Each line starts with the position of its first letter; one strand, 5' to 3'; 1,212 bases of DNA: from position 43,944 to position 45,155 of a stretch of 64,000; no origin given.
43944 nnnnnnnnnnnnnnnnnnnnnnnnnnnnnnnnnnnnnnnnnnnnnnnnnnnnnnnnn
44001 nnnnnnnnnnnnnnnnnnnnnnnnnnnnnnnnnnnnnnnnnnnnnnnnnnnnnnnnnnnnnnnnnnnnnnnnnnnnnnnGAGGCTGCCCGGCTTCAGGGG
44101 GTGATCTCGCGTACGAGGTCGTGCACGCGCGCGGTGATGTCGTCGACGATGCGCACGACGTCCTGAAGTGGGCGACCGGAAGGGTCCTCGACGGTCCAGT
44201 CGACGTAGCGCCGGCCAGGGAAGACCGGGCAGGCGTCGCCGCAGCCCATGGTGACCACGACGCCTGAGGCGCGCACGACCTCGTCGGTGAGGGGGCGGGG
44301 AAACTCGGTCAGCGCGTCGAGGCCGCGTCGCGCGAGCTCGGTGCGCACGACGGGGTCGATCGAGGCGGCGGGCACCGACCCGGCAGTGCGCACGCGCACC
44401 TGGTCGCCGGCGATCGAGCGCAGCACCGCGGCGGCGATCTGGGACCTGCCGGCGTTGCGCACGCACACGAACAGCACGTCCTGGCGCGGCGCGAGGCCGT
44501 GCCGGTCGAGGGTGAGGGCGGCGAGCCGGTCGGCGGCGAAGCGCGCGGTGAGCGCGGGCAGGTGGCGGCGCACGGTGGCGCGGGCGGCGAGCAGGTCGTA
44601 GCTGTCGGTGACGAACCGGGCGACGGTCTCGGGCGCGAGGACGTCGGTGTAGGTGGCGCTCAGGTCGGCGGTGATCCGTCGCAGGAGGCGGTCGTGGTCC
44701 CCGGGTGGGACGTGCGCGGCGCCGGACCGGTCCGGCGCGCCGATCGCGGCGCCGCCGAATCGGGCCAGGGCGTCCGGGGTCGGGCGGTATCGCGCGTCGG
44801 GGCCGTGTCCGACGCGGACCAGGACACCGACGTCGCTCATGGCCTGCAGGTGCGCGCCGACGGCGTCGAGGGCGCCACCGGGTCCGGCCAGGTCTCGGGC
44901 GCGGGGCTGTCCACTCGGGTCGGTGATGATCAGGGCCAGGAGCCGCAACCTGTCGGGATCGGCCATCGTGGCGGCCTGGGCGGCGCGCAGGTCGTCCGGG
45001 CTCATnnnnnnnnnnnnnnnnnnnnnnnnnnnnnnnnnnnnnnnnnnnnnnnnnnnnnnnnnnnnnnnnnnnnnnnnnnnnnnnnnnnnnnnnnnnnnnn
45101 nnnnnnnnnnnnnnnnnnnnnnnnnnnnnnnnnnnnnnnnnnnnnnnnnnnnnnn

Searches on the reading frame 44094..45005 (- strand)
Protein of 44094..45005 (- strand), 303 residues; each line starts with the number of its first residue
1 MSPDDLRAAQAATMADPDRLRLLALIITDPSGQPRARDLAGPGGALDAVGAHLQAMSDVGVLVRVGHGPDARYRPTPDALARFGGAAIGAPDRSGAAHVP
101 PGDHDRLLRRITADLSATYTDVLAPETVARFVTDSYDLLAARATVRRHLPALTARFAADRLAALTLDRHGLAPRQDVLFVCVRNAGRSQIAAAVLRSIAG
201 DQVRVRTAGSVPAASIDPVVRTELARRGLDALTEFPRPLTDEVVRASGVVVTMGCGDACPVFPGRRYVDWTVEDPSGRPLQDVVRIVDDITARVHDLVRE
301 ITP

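Call 7: search_protein_families(library=pfam, proteins=[window:44094-45005:-], max_evalue=0.01)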
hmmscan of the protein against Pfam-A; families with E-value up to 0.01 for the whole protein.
window:44094-45005:- (303 aa): 3 families
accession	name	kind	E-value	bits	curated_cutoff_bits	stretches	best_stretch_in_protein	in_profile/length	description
PF21234.2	Phosphatase-like_N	-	4.6e-19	69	27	1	108-164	1-57/58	Protein-tyrosine-phosphatase-like, N-terminal domain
PF01451.26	LMWPc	-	5.1e-14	53.1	23.2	1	177-297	1-143/144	Low molecular weight phosphotyrosine protein phosphatase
PF24107.1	DUF7382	-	0.0038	17.5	27.4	0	261-296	15-50/65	Domain of unknown function (DUF7382)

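Call 8: search_protein_families(library=ncbifam, proteins=[window:44094-45005:-], max_evalue=0.01)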
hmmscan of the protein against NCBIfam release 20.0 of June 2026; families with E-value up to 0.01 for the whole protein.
window:44094-45005:- (303 aa): 5 families
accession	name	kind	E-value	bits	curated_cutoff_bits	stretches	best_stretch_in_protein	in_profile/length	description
TIGR02689.1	ars_reduc_gluta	equivalog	2.4e-13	50.4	157.6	1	176-298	2-126/126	arsenate reductase, glutathione/glutaredoxin type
NF010053.0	PRK13530.1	subfamily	9.8e-11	42.1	215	1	176-297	5-128/133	arsenate reductase (thioredoxin)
NF046112.1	MSMEG_6209_Nter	domain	1.2e-10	41.6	25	1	105-161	2-56/56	three-helix bundle dimerization domain-containing protein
TIGR02691.1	arsC_pI258_fam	equivalog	2.9e-08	34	174.3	1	177-294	1-126/129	arsenate reductase (thioredoxin)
NF041413.1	ArsR_Rv2640c_fam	equivalog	0.00014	22.3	155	1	12-81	37-107/118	Rv2640c family ArsR-like transcriptional regulator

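Call 20: find_homologous_proteins(query=window:44094-45005:-, max_evalue=1e-10)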
Query window:44094-45005:- (303 aa): 2195 proteins with E <= 1e-10 among 8000 candidates; the best 120 are listed.
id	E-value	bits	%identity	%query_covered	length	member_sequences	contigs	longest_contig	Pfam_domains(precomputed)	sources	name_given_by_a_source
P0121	6.0e-189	645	100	100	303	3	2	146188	PF21234.3,PF01451.28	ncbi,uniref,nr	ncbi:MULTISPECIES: low molecular weight phosphatase family protein [Cellulosimicrobium]|uniref:arsen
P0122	1.3e-165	568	89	100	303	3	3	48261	PF21234.3,PF01451.28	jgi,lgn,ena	-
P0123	5.5e-164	563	88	100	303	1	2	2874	PF21234.3,PF01451.28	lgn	-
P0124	1.8e-135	469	88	82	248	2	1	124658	PF21234.3,PF01451.28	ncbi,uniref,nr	ncbi:arsenate reductase ArsC [Cellulosimicrobium terreum]|uniref:Arsenate reductase ArsC n=2 Tax=Cel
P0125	2.4e-118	413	70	96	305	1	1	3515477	PF21234.3,PF01451.28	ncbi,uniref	ncbi:low molecular weight phosphatase family protein [Isoptericola jiangsuensis]|uniref:arsenate-myc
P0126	4.7e-112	392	64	99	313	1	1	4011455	PF21234.3,PF01451.28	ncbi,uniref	ncbi:ArsR family transcriptional regulator [Isoptericola halotolerans]|uniref:arsenate reductase/pro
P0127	1.3e-109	384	64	99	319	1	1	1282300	PF21234.3,PF01451.28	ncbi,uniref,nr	ncbi:low molecular weight phosphatase family protein [Isoptericola croceus]|uniref:low molecular wei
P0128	1.2e-108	381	63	94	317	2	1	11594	PF21234.3,PF01451.28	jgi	jgi:protein-tyrosine-phosphatase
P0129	4.5e-108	379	64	97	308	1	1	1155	PF21234.3,PF01451.28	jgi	jgi:protein-tyrosine-phosphatase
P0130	1.0e-106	375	63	98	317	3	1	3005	PF21234.3,PF01451.28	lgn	-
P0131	1.9e-105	371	62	100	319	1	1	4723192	PF21234.3,PF01451.28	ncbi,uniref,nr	ncbi:low molecular weight phosphatase family protein [Myceligenerans xiligouense]|uniref:Protein-tyr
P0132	7.4e-105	369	64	95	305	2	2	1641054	PF21234.3,PF01451.28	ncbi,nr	ncbi:low molecular weight phosphatase family protein [Isoptericola halotolerans]|nr:low molecular we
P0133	2.1e-104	367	62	100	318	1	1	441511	PF21234.3,PF01451.28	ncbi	ncbi:hypothetical protein GCM10028784_29180 [Myceligenerans cantabricum]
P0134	3.4e-104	367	65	98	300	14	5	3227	PF21234.3,PF01451.28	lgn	-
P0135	6.2e-104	366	63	99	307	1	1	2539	PF21234.3,PF01451.28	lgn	-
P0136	7.2e-103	362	62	99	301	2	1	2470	PF21234.3,PF01451.28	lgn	-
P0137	9.2e-103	362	61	99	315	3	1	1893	PF21234.3,PF01451.28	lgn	-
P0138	4.0e-101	357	64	95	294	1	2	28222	PF21234.3,PF01451.28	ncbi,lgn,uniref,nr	ncbi:low molecular weight phosphatase family protein [Occultella aeris]|uniref:Arsenate-mycothiol tr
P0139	7.9e-101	356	63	96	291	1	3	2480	PF12840.14,PF21234.3,PF01451.28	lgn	-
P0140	1.6e-99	351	60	94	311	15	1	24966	PF21234.3,PF01451.28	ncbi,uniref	ncbi:three-helix bundle dimerization domain-containing protein [Promicromonospora sp. NPDC023987]|un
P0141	5.8e-99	349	61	98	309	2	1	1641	PF21234.3,PF01451.28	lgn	-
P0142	3.2e-98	347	63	97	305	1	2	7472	PF21234.3,PF01451.28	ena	-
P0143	5.2e-98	346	60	94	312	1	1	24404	PF21234.3,PF01451.28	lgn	-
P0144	4.5e-97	343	61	94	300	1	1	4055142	PF21234.3,PF01451.28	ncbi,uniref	ncbi:low molecular weight phosphatase family protein [Aeromicrobium sp. CTD01-1L150]|uniref:arsenate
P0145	9.1e-97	342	62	96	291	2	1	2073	PF21234.3,PF01451.28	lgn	-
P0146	3.3e-96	340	60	97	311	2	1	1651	PF21234.3,PF01451.28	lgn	-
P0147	4.8e-96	340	61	94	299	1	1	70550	PF21234.3,PF01451.28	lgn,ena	-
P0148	4.0e-95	337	60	99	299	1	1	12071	PF21234.3,PF01451.28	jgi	-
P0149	1.6e-94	335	61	99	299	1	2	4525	PF21234.3,PF01451.28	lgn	-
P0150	3.9e-94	334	59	98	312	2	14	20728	PF21234.3,PF01451.28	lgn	-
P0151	8.5e-94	333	59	99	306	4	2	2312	PF21234.3,PF01451.28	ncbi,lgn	ncbi:arsenate-mycothiol transferase ArsC [Gordonia sp. NPDC003422]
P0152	1.1e-93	332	60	99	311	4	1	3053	PF21234.3,PF01451.28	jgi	jgi:protein-tyrosine-phosphatase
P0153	5.2e-93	330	60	96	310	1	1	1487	PF21234.3,PF01451.28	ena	-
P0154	5.0e-92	327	59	99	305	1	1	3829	PF21234.3,PF01451.28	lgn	-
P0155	5.7e-92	327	60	98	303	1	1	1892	PF21234.3,PF01451.28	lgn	-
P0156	7.8e-92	326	59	97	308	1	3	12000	PF21234.3,PF01451.28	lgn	-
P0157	1.8e-91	325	59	97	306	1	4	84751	PF21234.3,PF01451.28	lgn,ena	-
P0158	2.3e-91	325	59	98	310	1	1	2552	PF21234.3,PF01451.28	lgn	-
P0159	3.1e-91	324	56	99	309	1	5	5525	PF21234.3,PF01451.28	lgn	-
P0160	3.9e-91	324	59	96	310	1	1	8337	PF21234.3,PF01451.28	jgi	-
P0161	7.4e-91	323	56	99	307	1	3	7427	PF21234.3,PF01451.28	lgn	-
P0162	2.0e-90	321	55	99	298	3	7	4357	PF21234.3,PF01451.28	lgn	-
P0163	2.1e-90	321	57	99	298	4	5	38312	PF21234.3,PF01451.28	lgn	-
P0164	6.2e-90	320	57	98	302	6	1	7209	PF21234.3,PF01451.28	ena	-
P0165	1.7e-89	318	56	99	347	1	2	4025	PF21234.3,PF01451.28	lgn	-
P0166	2.6e-89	318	56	97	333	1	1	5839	PF21234.3,PF01451.28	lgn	-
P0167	4.8e-89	317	60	99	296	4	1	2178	PF21234.3,PF01451.28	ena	-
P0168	6.3e-89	317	57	97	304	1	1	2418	PF21234.3,PF01451.28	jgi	-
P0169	7.0e-89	316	55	99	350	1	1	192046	PF21234.3,PF01451.28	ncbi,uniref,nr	ncbi:low molecular weight phosphatase family protein [Antribacter sp. KLBMP9083]|uniref:Low molecula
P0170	7.5e-89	316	57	99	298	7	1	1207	PF21234.3,PF01451.28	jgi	-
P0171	1.0e-88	316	58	98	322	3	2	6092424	PF21234.3,PF01451.28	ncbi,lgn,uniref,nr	ncbi:arsenate-mycothiol transferase ArsC [Pimelobacter simplex]|uniref:arsenate-mycothiol transferas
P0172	1.1e-88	316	57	99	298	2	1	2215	PF21234.3,PF01451.28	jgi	jgi:protein-tyrosine-phosphatase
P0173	1.5e-88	315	57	94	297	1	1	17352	PF21234.3,PF01451.28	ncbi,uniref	ncbi:low molecular weight phosphatase family protein [Nocardioides sp. NPDC057772]|uniref:arsenate-m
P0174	2.4e-88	315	56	98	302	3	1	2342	PF21234.3,PF01451.28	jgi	jgi:protein-tyrosine-phosphatase/DNA-binding transcriptional ArsR family regulator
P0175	4.0e-88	314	54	99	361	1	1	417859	PF21234.3,PF01451.28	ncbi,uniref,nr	ncbi:low molecular weight phosphatase family protein [Antribacter gilvus]|uniref:arsenate-mycothiol 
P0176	1.5e-87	312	56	99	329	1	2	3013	PF21234.3,PF01451.28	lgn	-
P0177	2.1e-87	312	61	98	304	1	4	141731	PF21234.3,PF01451.28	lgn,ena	-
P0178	3.0e-87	311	56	98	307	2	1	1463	PF21234.3,PF01451.28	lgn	-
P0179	5.9e-87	310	55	99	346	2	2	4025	PF21234.3,PF01451.28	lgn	-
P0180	1.6e-86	309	58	94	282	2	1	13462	PF21234.3,PF01451.28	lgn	-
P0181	1.8e-86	308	56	97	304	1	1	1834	PF21234.3,PF01451.28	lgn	-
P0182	4.2e-86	307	56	95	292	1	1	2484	PF21234.3,PF01451.28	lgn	-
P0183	6.1e-86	307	43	97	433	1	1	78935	PF12840.14,PF21234.3,PF01022.27,PF01451.28,PF12802.14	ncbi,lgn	-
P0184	1.3e-85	306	58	99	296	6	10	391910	PF12840.14,PF21234.3,PF01451.28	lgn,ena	-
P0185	3.3e-85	304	57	97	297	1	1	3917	PF21234.3,PF01451.28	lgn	-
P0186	6.9e-85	303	57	95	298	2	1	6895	PF21234.3,PF01451.28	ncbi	-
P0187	1.6e-84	302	54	97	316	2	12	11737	PF21234.3,PF01451.28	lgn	-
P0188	2.6e-84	301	56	98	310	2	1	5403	PF21234.3,PF01451.28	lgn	-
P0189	2.8e-84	301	54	99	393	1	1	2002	PF21234.3,PF01451.28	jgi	jgi:protein-tyrosine-phosphatase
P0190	4.2e-84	301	57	98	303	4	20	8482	PF21234.3,PF01451.28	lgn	-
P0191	1.2e-83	299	54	99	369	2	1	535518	PF21234.3,PF01451.28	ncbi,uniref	ncbi:low molecular weight phosphatase family protein [Promicromonospora sp. NPDC050880]|uniref:low m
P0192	1.3e-83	299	57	92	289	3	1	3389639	PF21234.3,PF01451.28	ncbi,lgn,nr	ncbi:low molecular weight phosphatase family protein [Pimelobacter simplex]|nr:low molecular weight 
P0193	2.3e-83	298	54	100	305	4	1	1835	PF21234.3,PF01451.28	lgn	-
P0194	3.5e-83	298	55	99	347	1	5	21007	PF21234.3,PF01451.28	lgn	-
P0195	3.7e-83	298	58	96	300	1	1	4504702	PF21234.3,PF01451.28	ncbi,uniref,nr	ncbi:three-helix bundle dimerization domain-containing protein [Cellulomonas sp. S1-8]|uniref:arsena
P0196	3.7e-83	298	55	99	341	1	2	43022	PF21234.3,PF01451.28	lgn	-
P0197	4.1e-83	297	56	95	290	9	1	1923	PF21234.3,PF01451.28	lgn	-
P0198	7.6e-83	297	54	99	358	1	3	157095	PF21234.3,PF01451.28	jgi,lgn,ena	-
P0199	9.2e-83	296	57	96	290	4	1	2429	PF21234.3,PF01451.28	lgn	-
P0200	2.0e-82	295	54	99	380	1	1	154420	PF21234.3,PF01451.28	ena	-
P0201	2.0e-82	295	50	99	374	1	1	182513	PF21234.3,PF01451.28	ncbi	ncbi:arsenate-mycothiol transferase ArsC [Promicromonospora sukumoe]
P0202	2.3e-82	295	52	99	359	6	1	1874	PF21234.3,PF01451.28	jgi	jgi:protein-tyrosine-phosphatase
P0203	2.3e-82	295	53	99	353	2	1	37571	PF21234.3,PF01451.28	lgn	-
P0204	2.4e-82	295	55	97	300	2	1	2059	PF21234.3,PF01451.28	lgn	-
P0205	4.3e-82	294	51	99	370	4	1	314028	PF21234.3,PF01451.28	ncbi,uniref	ncbi:low molecular weight phosphatase family protein [Promicromonospora sukumoe]|uniref:low molecula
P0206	4.4e-82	294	52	99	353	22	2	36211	PF21234.3,PF01451.28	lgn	-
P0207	4.7e-82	294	52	99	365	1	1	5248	PF21234.3,PF01451.28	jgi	jgi:protein-tyrosine-phosphatase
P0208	5.3e-82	294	51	99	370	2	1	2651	PF21234.3,PF01451.28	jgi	jgi:protein-tyrosine-phosphatase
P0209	8.9e-82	293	55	94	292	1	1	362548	PF21234.3,PF01451.28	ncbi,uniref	ncbi:low molecular weight phosphatase family protein [Georgenia sp. Z1344]|uniref:arsenate-mycothiol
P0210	9.3e-82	293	54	99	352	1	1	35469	PF21234.3,PF01451.28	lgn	-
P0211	1.5e-81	292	51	97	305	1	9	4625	PF21234.3,PF01451.28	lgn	-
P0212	3.1e-81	291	53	97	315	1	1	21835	PF21234.3,PF01451.28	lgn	-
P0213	4.0e-81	291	62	82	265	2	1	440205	PF21234.3,PF01451.28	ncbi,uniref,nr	ncbi:hypothetical protein IHE71_20980 [Myceligenerans sp. TRM 65318]|uniref:Phosphotyrosine protein 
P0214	4.1e-81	291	52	99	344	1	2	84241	PF21234.3,PF01451.28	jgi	jgi:protein-tyrosine-phosphatase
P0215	6.3e-81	290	54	99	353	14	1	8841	PF21234.3,PF01451.28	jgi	jgi:protein-tyrosine-phosphatase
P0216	1.4e-80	289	56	97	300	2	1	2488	PF21234.3,PF01451.28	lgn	-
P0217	1.8e-80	289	54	95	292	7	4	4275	PF21234.3,PF01451.28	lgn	-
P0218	2.7e-80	288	52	99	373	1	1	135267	PF21234.3,PF01451.28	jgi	jgi:protein-tyrosine-phosphatase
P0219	3.0e-80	288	52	99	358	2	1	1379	PF21234.3,PF01451.28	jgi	-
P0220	3.3e-80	288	55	99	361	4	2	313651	PF21234.3,PF01451.28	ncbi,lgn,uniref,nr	ncbi:low molecular weight phosphatase family protein [Promicromonospora thailandica]|uniref:Protein-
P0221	4.1e-80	288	47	99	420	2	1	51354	PF21234.3,PF01451.28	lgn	-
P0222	4.2e-80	288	52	99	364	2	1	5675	PF21234.3,PF01451.28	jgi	jgi:protein-tyrosine-phosphatase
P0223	6.3e-80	287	54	99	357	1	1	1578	PF21234.3,PF01451.28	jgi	jgi:protein-tyrosine-phosphatase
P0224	8.0e-80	287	53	98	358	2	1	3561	PF21234.3,PF01451.28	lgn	-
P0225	8.2e-80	287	51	99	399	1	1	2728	PF21234.3,PF01451.28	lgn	-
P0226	8.6e-80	287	52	99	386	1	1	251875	PF21234.3,PF01451.28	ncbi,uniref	ncbi:hypothetical protein [Promicromonospora sp. NPDC050262]|uniref:arsenate-mycothiol transferase A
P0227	1.1e-79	286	51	99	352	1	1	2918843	PF21234.3,PF01451.28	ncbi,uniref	ncbi:low molecular weight phosphatase family protein [Promicromonospora vindobonensis]|uniref:Low mo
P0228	2.0e-79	285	50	99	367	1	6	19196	PF21234.3,PF01451.28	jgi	jgi:protein-tyrosine-phosphatase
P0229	3.7e-79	284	55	96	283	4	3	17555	PF21234.3,PF01451.28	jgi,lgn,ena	-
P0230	3.9e-79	284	49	99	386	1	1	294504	PF21234.3,PF01451.28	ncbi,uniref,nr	ncbi:hypothetical protein [Promicromonospora sp. MEB111]|uniref:arsenate-mycothiol transferase ArsC 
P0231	4.8e-79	284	50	99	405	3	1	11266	PF21234.3,PF01451.28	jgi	jgi:protein-tyrosine-phosphatase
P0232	5.0e-79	284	52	99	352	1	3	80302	PF21234.3,PF01451.28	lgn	-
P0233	7.8e-79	283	53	99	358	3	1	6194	PF21234.3,PF01451.28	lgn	-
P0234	1.0e-78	283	55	99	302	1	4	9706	PF21234.3,PF01451.28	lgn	-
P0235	1.1e-78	283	52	99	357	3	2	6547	PF21234.3,PF01451.28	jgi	jgi:protein-tyrosine-phosphatase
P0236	1.6e-78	282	50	99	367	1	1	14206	PF21234.3,PF01451.28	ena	-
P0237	1.7e-78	282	52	99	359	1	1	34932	PF21234.3,PF01451.28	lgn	-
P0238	1.8e-78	282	52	99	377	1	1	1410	PF21234.3,PF01451.28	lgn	-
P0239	2.4e-78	282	53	93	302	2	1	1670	PF21234.3,PF01451.28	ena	-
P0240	5.7e-78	281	50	99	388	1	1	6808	PF21234.3,PF01451.28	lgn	-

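Call 22: search_solved_structures(query=window:44094-45005:-, max_evalue=0.01, show_alignments=2)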
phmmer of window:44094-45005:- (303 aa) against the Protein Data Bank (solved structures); distinct sequences matched with E-value up to 0.01: 19.
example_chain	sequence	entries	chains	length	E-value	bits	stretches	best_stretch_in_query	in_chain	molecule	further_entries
3t38_A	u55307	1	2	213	1.1e-55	192.6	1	99-301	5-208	Arsenate Reductase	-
3rh0_A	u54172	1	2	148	1.6e-13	54.2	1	174-297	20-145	ARSENATE REDUCTASE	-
1y1l_A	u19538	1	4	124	3.6e-11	46.5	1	177-299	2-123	arsenate reductase (arsC)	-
2l17_A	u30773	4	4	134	1.3e-08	38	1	175-301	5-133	Arsenate reductase | Glutaredoxin arsenate reductase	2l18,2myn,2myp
2l19_A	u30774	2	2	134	2.8e-08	37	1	175-301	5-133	Arsenate reductase | Glutaredoxin arsenate reductase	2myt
1lju_A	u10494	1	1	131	7.6e-08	35.6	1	174-294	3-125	arsenate reductase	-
2myu_A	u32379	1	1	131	9.5e-08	35.2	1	176-301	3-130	Glutaredoxin arsenate reductase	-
2cd7_A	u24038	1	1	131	1.2e-07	34.9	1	174-294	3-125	PROTEIN ARSC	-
1ljl_A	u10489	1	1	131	2e-07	34.2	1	174-294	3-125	arsenate reductase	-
8p5n_A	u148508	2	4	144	2.4e-07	33.9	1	176-282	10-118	Low molecular weight phosphatase family protein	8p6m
1jf8_A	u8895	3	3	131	1.8e-06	31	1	175-294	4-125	arsenate reductase | Protein arsC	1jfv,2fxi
1rxe_A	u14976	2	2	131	2.9e-06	30.4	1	175-294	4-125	Arsenate reductase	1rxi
1lk0_A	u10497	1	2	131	3.4e-06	30.2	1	174-294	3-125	arsenate reductase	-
1jl3_A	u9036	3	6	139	1.1e-05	28.4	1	177-276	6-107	ARSENATE REDUCTASE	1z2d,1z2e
4etn_A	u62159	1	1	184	0.00021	24.3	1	161-253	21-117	Low molecular weight protein-tyrosine-phosphatase ywlE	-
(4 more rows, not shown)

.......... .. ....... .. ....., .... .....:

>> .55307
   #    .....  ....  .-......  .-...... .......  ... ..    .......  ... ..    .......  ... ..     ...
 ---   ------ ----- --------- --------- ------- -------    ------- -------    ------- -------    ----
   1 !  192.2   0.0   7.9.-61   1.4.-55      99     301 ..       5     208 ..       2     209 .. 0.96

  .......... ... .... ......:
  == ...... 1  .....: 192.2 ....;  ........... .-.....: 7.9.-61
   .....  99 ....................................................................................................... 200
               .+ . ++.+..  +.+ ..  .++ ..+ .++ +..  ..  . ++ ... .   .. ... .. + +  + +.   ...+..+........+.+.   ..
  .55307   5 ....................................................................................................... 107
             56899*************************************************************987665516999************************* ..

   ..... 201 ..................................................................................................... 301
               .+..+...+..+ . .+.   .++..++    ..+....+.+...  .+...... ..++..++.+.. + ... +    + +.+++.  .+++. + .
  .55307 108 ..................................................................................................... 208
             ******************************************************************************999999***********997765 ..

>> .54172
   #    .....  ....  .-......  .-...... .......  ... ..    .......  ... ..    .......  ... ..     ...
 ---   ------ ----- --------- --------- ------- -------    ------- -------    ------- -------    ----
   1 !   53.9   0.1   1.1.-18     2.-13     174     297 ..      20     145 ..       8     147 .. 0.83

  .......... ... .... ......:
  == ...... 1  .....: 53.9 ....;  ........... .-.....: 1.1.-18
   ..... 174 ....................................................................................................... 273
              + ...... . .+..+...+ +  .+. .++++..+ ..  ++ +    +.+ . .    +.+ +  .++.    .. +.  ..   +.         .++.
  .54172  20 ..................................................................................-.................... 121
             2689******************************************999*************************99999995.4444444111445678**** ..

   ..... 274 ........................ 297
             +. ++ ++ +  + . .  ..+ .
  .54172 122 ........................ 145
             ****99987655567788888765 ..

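Call 23: find_encoding_contigs(protein=P0121, flank=10000, max_places=4)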
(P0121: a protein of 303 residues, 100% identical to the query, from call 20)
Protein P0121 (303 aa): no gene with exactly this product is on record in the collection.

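Call 24: find_encoding_contigs(protein=P0131, flank=8000, max_places=2)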
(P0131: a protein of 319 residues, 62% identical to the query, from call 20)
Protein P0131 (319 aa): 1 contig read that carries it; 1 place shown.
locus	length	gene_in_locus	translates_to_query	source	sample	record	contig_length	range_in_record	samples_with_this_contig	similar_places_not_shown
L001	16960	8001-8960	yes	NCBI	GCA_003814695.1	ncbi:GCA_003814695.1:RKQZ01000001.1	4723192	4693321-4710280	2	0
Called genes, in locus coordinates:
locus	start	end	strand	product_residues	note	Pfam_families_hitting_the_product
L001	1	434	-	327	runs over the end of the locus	PF07730:HisKA_3, PF13581:HATPase_c_2 (weak), PF02518:HATPase_c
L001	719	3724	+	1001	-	PF00662:Proton_antipo_N, PF00361:Proton_antipo_M, PF13244:MbhD, PF20501:MbhE, PF04039:MnhB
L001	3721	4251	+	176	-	PF00420:Oxidored_q2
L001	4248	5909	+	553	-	PF00361:Proton_antipo_M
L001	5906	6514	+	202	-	PF01899:MNHE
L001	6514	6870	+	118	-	PF04066:MrpF_PhaF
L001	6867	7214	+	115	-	PF03334:PhaG_MnhG_YufB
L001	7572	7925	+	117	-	PF01022:HTH_5, PF12802:MarR_2 (weak), PF12840:HTH_20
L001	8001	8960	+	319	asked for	PF21234:Phosphatase-like_N, PF01451:LMWPc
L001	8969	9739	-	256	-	PF00486:Trans_reg_C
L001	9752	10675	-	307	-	PF02463:SMC_N (faint), PF00005:ABC_tran, PF13304:AAA_21 (weak)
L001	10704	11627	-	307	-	PF00528:BPD_transp_1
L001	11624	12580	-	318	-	PF00528:BPD_transp_1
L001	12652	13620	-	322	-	PF12849:PBP_like_2, PF12727:PBP_like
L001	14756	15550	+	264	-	-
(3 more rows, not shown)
